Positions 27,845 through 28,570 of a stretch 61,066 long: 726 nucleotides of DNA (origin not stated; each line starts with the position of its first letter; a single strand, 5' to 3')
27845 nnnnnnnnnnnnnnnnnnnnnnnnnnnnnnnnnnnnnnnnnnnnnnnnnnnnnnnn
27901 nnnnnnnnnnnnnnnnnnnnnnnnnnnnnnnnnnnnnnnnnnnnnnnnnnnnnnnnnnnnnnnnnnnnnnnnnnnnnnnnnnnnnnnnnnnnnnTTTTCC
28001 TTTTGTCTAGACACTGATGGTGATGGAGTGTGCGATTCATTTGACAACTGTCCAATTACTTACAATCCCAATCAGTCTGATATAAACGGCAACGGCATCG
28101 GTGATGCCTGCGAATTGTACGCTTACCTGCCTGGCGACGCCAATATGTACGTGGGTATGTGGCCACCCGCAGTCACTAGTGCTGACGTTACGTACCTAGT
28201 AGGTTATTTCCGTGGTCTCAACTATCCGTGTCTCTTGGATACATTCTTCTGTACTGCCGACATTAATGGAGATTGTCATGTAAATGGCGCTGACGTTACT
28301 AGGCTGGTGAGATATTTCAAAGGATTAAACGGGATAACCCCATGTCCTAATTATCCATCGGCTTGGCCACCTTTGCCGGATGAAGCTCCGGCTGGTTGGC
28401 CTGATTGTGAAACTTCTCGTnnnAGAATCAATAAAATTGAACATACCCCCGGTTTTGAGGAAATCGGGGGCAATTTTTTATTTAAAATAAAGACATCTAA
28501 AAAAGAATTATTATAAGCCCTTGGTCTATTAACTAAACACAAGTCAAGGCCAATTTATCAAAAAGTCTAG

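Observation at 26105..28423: Intact LVIVD-TSP3-dockerin surface protein of Zixibacteria/FCB style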

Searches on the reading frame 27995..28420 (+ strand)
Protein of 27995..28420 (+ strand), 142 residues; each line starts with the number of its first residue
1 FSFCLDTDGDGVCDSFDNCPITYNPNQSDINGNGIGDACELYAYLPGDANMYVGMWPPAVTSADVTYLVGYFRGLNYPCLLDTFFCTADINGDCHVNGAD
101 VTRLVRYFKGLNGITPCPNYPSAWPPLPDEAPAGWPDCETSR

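Call 11: find_homologous_proteins(query=window:27995-28420:+, max_evalue=0.001)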
Query seq(142 aa) (142 aa): 111 proteins with E <= 0.001 among 125 candidates.
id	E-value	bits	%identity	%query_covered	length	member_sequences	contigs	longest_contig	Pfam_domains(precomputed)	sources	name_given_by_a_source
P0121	1.2e-40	157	62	80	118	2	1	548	-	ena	-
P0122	1.5e-38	150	59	79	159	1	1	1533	-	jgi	jgi:hypothetical protein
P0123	5.6e-38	148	62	71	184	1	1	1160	-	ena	-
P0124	4.9e-37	145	64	69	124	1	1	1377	-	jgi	jgi:hypothetical protein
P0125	2.7e-36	143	57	85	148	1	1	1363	-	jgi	jgi:hypothetical protein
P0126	4.4e-36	142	62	70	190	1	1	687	-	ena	-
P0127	3.0e-35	139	59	68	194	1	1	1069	-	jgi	jgi:hypothetical protein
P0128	3.6e-35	139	57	75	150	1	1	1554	-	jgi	jgi:hypothetical protein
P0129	5.2e-35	139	63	70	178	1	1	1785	-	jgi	jgi:hypothetical protein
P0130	9.7e-35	138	63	69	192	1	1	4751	-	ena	-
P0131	1.5e-34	137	64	68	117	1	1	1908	-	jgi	jgi:hypothetical protein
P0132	1.7e-34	137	60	72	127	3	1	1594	-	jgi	jgi:hypothetical protein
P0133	3.7e-34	136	59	69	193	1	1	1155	-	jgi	jgi:hypothetical protein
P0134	4.0e-34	136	52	85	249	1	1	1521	-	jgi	jgi:hypothetical protein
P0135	6.4e-34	135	57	70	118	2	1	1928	-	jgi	jgi:hypothetical protein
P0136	8.9e-34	135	60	73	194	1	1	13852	-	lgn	-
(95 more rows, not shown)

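Call 47: find_encoding_contigs(protein=P0136, flank=7000, max_places=2)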
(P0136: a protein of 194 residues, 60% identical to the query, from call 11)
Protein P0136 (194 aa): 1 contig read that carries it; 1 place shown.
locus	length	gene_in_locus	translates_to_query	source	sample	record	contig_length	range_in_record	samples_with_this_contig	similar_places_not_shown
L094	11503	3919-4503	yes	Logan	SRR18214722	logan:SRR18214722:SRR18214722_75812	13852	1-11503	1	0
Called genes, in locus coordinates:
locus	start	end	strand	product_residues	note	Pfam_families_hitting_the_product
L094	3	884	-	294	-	?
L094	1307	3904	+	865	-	PF21300:LbR_Ice_bind (faint), PF13884:Peptidase_S74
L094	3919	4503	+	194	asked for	-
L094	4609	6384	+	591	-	-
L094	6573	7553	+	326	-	PF03537:Glyco_hydro_114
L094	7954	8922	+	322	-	PF02540:NAD_synthase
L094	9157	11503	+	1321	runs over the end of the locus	PF13517:FG-GAP_3, PF22842:Pel9A-like_beta_helix (faint), PF25788:Ig_Rha78A_N (faint)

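Call 48: find_encoding_contigs(protein=P0124, flank=3000, max_places=2)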
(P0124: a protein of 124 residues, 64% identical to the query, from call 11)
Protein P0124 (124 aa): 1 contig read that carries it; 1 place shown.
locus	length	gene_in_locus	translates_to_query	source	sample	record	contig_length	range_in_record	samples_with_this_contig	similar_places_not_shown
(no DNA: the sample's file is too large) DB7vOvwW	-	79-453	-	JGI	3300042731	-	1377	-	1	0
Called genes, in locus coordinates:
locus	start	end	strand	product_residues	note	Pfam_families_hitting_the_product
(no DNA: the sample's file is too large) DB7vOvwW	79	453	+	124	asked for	-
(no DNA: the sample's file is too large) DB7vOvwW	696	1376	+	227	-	?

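Call 49: find_encoding_contigs(protein=P0122, flank=3000, max_places=2)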
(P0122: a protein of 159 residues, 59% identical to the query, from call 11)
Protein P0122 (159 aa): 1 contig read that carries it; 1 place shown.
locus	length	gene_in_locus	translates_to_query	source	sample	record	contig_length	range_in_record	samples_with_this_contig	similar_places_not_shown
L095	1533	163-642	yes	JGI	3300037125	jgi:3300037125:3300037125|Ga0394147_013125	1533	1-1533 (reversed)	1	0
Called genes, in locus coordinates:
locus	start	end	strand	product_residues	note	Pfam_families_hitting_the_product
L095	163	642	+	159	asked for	-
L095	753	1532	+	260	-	?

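Call 53: find_encoding_contigs(protein=P0125, flank=3000, max_places=2)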
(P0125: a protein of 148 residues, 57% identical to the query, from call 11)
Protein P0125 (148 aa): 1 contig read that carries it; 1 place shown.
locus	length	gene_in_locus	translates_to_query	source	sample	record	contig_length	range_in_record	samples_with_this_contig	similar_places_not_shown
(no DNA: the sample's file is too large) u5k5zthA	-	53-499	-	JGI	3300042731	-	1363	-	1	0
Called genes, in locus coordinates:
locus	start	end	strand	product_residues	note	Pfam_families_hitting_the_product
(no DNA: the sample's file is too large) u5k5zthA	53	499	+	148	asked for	-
